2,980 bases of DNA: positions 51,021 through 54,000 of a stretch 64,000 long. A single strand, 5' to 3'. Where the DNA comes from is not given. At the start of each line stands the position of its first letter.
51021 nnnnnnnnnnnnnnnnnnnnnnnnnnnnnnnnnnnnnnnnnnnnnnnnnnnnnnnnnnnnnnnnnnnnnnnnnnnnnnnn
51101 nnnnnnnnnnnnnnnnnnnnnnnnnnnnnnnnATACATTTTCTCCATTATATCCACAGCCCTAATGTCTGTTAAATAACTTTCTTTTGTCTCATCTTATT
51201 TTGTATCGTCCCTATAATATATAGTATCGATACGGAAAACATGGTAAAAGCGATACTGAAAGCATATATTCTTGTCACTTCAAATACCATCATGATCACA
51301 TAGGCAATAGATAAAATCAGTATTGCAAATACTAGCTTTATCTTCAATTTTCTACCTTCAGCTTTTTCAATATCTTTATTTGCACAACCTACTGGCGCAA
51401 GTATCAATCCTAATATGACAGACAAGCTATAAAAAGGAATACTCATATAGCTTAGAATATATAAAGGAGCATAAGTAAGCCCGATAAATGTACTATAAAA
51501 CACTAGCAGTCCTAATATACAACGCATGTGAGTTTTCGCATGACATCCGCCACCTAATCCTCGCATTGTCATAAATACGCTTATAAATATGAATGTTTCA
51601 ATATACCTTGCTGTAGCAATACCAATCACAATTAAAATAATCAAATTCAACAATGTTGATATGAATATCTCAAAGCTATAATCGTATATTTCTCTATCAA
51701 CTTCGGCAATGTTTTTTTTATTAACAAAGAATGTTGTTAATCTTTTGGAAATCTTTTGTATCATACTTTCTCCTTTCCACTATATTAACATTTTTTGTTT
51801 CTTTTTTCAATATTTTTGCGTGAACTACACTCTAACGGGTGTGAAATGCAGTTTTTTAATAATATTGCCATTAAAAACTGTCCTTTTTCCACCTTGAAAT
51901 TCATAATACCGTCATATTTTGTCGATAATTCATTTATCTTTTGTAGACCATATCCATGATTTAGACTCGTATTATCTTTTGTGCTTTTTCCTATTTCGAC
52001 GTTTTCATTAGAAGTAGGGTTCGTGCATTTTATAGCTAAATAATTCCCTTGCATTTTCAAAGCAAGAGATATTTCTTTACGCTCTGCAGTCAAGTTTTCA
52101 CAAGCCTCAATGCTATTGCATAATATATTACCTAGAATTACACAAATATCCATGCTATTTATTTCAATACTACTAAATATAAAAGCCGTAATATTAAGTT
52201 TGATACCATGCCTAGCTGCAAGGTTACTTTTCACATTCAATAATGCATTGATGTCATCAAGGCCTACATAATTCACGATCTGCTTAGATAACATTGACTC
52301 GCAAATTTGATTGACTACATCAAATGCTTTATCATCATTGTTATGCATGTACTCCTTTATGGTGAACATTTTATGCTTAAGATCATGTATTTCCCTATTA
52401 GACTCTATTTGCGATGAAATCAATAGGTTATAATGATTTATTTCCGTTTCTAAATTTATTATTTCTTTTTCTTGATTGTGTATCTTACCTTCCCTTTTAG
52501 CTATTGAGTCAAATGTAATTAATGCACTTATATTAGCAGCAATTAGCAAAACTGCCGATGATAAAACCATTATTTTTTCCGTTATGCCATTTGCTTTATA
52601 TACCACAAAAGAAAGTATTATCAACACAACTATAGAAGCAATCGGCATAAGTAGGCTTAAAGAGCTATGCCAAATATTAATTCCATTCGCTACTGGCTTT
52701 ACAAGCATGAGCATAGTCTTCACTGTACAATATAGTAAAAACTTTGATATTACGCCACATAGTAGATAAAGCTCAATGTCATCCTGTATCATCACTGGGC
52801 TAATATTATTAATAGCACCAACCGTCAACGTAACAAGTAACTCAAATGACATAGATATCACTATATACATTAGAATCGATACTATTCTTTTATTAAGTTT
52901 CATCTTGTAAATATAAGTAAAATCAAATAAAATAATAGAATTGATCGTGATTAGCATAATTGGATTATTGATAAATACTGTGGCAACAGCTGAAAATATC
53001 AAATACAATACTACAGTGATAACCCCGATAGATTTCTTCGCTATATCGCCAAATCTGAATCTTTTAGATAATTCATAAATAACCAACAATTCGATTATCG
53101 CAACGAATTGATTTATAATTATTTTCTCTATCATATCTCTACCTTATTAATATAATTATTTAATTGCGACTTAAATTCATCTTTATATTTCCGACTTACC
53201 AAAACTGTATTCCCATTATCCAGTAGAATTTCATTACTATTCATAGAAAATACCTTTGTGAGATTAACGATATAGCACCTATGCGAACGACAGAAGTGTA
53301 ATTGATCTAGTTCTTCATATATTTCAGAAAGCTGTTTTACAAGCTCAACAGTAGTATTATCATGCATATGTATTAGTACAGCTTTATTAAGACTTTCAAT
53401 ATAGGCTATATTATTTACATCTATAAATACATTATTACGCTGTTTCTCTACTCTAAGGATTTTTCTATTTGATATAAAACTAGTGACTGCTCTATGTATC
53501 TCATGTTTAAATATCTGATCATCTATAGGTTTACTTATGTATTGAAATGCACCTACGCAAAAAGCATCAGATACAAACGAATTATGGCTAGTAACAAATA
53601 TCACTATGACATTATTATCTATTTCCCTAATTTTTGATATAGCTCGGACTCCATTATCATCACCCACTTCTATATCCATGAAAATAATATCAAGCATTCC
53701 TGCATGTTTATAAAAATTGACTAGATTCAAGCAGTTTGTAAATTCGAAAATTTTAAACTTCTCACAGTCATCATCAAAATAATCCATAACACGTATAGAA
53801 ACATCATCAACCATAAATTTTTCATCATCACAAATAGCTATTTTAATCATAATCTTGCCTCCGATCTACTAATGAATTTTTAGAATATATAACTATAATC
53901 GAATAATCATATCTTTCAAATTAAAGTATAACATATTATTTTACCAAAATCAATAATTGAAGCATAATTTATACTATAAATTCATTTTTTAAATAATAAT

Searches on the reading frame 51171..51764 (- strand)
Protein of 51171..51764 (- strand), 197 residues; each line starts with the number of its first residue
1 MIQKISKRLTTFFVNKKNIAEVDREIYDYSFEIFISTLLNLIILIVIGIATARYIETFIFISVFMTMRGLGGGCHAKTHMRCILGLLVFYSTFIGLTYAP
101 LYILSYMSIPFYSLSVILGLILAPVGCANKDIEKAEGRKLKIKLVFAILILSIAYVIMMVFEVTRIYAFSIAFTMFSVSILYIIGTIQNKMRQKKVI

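Call 3: search_protein_families(library=pfam, proteins=[window:51171-51764:-], max_evalue=10)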
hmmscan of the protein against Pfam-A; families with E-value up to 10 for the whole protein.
window:51171-51764:- (197 aa): 2 families
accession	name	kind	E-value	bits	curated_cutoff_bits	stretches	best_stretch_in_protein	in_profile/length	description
PF04647.20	AgrB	-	6.2e-30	104.4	23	1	6-184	1-183/185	Accessory gene regulator B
PF14154.11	DUF4306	-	0.089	13.4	27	1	4-53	37-86/88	Domain of unknown function (DUF4306)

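Call 4: search_protein_families(library=ncbifam, proteins=[window:51171-51764:-], max_evalue=10)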
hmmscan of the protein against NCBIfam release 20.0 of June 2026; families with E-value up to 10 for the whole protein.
window:51171-51764:- (197 aa): 1 family
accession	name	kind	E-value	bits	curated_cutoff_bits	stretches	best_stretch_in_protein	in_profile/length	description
NF002210.0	PRK01100.1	equivalog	0.00075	19.3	282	1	4-179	13-188/210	accessory gene regulator ArgB-like protein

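Call 5: list_cluster_members(proteins=[window:50989-51132:-, window:50989-51156:-, window:51171-51764:-])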
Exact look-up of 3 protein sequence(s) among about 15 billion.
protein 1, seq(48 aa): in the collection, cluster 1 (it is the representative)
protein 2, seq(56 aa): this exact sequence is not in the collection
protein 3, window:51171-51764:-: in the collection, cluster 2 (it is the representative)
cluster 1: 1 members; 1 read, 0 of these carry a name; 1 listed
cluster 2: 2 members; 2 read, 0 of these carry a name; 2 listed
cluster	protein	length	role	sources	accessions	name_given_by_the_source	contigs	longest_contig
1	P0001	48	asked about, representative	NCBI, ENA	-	-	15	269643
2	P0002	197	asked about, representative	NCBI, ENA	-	-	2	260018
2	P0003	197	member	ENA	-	-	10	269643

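Call 8: find_related_loci(query=window:51171-51764:-, collection=genome_contigs, flank=4000)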
Query window:51171-51764:- (197 aa) in genome_contigs; peptide patterns used: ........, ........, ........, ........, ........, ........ (x = any residue, [..] = any of these).
204 stretches matched a pattern, but none encodes a relative of the query by tblastn (E <= 1e-3).

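Call 9: find_homologous_proteins(query=window:51171-51764:-, max_evalue=0.001)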
Query window:51171-51764:- (197 aa): 6 proteins with E <= 0.001 among 255 candidates.
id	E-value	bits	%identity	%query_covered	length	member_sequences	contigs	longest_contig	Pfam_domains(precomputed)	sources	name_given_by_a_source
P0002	5.5e-116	403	100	100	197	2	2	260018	PF04647.21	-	-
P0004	1.8e-77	277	68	100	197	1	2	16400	PF04647.21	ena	-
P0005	2.0e-76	274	66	98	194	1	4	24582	PF04647.21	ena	-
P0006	3.1e-52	195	50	100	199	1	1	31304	PF04647.21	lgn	-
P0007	1.9e-36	144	40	96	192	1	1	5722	PF04647.21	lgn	-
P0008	6.4e-20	90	34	85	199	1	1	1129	PF04647.21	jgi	jgi:accessory gene regulator B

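Call 11: find_encoding_contigs(protein=P0004, flank=5000, max_places=2)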
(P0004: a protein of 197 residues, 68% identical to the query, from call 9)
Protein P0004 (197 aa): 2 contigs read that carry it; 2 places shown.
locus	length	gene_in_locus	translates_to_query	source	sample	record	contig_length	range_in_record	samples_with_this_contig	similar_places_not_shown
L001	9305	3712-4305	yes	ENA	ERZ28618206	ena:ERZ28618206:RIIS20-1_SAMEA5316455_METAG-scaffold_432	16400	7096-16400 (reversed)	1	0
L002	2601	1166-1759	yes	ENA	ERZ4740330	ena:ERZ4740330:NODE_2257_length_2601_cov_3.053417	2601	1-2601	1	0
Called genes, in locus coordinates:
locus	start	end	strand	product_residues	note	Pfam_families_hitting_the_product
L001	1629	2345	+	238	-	PF00072:Response_reg, PF04397:LytTR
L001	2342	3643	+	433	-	PF14501:HATPase_c_5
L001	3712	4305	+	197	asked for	PF04647:AgrB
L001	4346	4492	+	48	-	-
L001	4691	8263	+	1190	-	-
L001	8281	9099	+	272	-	-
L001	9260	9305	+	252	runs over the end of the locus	-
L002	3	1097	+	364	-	?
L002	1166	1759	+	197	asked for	PF04647:AgrB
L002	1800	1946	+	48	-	-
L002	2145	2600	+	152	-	?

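Call 12: find_encoding_contigs(protein=P0005, flank=5000, max_places=2)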
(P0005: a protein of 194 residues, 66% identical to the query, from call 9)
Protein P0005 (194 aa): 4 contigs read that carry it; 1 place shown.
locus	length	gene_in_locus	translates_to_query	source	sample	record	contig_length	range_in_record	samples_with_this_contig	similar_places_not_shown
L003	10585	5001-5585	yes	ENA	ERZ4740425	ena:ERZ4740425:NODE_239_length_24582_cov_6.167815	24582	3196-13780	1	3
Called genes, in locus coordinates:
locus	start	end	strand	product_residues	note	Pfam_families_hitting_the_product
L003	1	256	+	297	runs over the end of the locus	PF08279:HTH_11, PF13280:WYL, PF25583:WCX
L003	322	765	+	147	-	PF06445:GyrI-like, PF14526:Cass2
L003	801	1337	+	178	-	PF08020:DUF1706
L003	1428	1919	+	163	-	PF00857:Isochorismatase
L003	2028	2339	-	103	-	PF20648:DUF6809 (weak)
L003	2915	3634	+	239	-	PF00072:Response_reg, PF04397:LytTR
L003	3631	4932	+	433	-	PF14501:HATPase_c_5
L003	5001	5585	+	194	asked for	PF04647:AgrB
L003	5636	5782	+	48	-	-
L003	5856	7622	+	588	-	PF09479:Flg_new (faint), PF18998:Flg_new_2 (weak)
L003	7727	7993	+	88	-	-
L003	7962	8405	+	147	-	PF09711:Cas_Csn2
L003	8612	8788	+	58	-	-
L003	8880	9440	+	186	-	-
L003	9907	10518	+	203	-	PF00717:Peptidase_S24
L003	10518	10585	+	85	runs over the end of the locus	-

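Call 13: find_encoding_contigs(protein=P0006, flank=5000, max_places=2)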
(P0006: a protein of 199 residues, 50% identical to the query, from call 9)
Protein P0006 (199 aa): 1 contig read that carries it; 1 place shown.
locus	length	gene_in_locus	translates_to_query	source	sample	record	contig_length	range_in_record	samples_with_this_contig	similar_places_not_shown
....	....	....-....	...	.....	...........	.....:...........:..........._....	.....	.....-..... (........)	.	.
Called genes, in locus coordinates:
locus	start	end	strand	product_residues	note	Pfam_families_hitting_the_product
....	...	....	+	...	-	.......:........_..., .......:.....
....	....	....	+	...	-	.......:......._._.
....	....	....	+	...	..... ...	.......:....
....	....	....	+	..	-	-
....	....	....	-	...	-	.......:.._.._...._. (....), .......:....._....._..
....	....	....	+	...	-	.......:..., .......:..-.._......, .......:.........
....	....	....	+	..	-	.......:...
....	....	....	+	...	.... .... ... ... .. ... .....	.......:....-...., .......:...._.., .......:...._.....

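Call 14: find_encoding_contigs(protein=P0007, flank=5000, max_places=2)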
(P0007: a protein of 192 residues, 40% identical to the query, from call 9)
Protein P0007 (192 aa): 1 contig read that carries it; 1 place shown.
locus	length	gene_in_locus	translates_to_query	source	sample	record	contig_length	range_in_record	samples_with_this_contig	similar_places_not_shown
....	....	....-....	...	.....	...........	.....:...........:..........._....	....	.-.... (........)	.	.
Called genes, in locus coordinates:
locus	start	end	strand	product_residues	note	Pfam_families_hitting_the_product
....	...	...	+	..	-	-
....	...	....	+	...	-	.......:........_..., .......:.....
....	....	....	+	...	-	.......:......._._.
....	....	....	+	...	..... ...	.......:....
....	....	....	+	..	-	-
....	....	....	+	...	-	-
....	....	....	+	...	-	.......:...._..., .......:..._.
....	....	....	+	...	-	-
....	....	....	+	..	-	?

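Call 58: search_solved_structures(query=window:51171-51764:-, max_evalue=1, show_alignments=2)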
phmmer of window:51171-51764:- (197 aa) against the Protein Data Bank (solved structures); distinct sequences matched with E-value up to 1: 0.

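Call 72: search_protein_families(library=phrogs, proteins=[window:51171-51764:-], max_evalue=0.01)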
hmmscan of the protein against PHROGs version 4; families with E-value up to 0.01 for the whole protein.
window:51171-51764:- (197 aa): 1 family
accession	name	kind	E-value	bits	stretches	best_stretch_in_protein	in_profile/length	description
phrog_10353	-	unknown function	2.2e-16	61.3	1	1-184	1-172/177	-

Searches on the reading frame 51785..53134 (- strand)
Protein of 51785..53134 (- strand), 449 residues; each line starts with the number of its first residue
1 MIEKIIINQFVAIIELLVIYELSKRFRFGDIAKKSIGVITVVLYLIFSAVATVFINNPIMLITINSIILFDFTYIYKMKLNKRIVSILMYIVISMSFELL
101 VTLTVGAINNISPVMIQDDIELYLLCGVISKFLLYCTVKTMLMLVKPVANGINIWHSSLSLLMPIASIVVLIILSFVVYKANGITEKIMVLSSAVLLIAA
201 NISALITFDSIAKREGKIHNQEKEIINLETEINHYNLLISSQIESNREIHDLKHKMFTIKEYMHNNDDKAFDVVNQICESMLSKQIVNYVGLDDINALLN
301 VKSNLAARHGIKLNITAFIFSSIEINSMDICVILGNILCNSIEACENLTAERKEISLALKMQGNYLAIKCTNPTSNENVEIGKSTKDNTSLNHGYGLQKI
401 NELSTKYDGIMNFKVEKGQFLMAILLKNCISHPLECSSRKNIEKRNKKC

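Call 3: search_protein_families(library=pfam, proteins=[window:51785-53134:-], max_evalue=10)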
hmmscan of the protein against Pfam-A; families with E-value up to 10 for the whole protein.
window:51785-53134:- (449 aa): 2 families
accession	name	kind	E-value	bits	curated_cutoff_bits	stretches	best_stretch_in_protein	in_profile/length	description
PF14501.12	HATPase_c_5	-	7e-17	61.7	22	1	325-426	1-101/102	GHKL domain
PF17576.7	DUF5480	-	0.28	11.6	25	1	170-219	3-49/71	Family of unknown function (DUF5480)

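Call 4: search_protein_families(library=ncbifam, proteins=[window:51785-53134:-], max_evalue=10)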
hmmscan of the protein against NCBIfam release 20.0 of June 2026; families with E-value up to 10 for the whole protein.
window:51785-53134:- (449 aa): 1 family
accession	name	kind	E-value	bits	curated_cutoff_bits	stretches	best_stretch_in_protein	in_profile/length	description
TIGR02209.1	ftsL_broad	equivalog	0.071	13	42.45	1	188-233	10-55/85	cell division protein FtsL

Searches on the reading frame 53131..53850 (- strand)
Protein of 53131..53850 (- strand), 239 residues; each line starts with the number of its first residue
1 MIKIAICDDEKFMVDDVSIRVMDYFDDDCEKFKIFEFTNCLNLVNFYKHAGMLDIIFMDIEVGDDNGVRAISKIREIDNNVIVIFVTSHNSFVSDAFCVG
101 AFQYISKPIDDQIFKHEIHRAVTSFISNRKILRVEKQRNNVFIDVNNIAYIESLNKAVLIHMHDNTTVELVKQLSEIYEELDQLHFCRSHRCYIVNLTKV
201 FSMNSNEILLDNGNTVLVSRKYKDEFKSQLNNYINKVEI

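Call 3: search_protein_families(library=pfam, proteins=[window:53131-53850:-], max_evalue=10)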
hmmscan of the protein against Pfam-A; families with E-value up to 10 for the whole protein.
window:53131-53850:- (239 aa): 4 families
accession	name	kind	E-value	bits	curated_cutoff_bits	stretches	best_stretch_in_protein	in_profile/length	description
PF04397.21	LytTR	-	1.9e-18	66.9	22.6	1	141-230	4-97/98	LytTr DNA-binding domain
PF00072.30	Response_reg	-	5.1e-14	52.8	30.2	1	4-115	1-107/111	Response regulator receiver domain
PF14514.11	TetR_C_9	-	0.11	13.1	25.3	1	76-139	43-102/130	Tetracyclin repressor-like, C-terminal domain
PF24602.1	DUF7622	-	0.13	12.7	28.2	0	180-196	15-31/74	Domain of unknown function (DUF7622)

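Call 4: search_protein_families(library=ncbifam, proteins=[window:53131-53850:-], max_evalue=10)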
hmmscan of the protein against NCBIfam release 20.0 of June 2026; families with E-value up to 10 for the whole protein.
window:53131-53850:- (239 aa): 47 families (the best 25 are shown)
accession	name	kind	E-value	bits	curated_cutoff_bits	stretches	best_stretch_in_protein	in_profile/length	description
NF010684.1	PRK14084.1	equivalog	3.3e-16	59.8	375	1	52-230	46-252/254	response regulator transcription factor LytR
NF008677.0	PRK11697.1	equivalog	1.3e-15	57.4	246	1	1-230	1-235/238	two-component system response regulator BtsR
NF045505.1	RR_RssB_Pseudo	equivalog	2.3e-10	40.1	700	1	5-155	9-150/394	two-component system response regulator RssB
NF041367.1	CheY_Halo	equivalog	3.8e-09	36.9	200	1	6-119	3-111/114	chemotaxis protein CheY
TIGR01818.1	ntrC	equivalog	5.3e-08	32.1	558.6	1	15-126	6-118/463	nitrogen regulation protein NR(I)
NF008469.0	PRK11361.1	equivalog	6e-08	31.8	714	1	28-123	25-121/461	acetoacetate metabolism transcriptional regulator AtoC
NF008318.0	PRK11107.1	equivalog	9.8e-08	30.5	890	1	51-144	710-811/920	two-component sensor histidine kinase BarA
NF051850.1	RespRegRprY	equivalog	1.2e-06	28.2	370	1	2-199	5-206/234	response regulator transcription factor RprY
NF006900.1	PRK09390.1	equivalog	1.2e-06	28.2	255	1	15-140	12-135/203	response regulator FixJ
NF033117.2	vanR_ACDEGLN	exception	2.5e-06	27.3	350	1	4-225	1-204/226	VanR-ABDEGLN family response regulator transcription factor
NF033120.0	vanR_FM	exception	4.6e-06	26.4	460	1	2-219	4-201/231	vancomycin resistance response regulator transcription factor, VanR-F/VanR-M family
NF041946.1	LuxO_transreg_Vib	equivalog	6.1e-06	25.3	800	1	51-135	39-125/463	quorum-sensing sigma-54 dependent transcriptional regulator LuxO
NF001965.0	PRK00742.1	subfamily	8.1e-06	25.3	293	1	2-133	4-134/357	chemotaxis-specific protein-glutamate methyltransferase CheB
NF008034.0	PRK10766.1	equivalog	1.7e-05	24.5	275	1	4-112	5-107/231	two-component system response regulator TorR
NF007403.0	PRK09935.1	equivalog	2.6e-05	23.9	271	1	49-127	46-122/210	fimbria biosynthesis transcriptional regulator FimZ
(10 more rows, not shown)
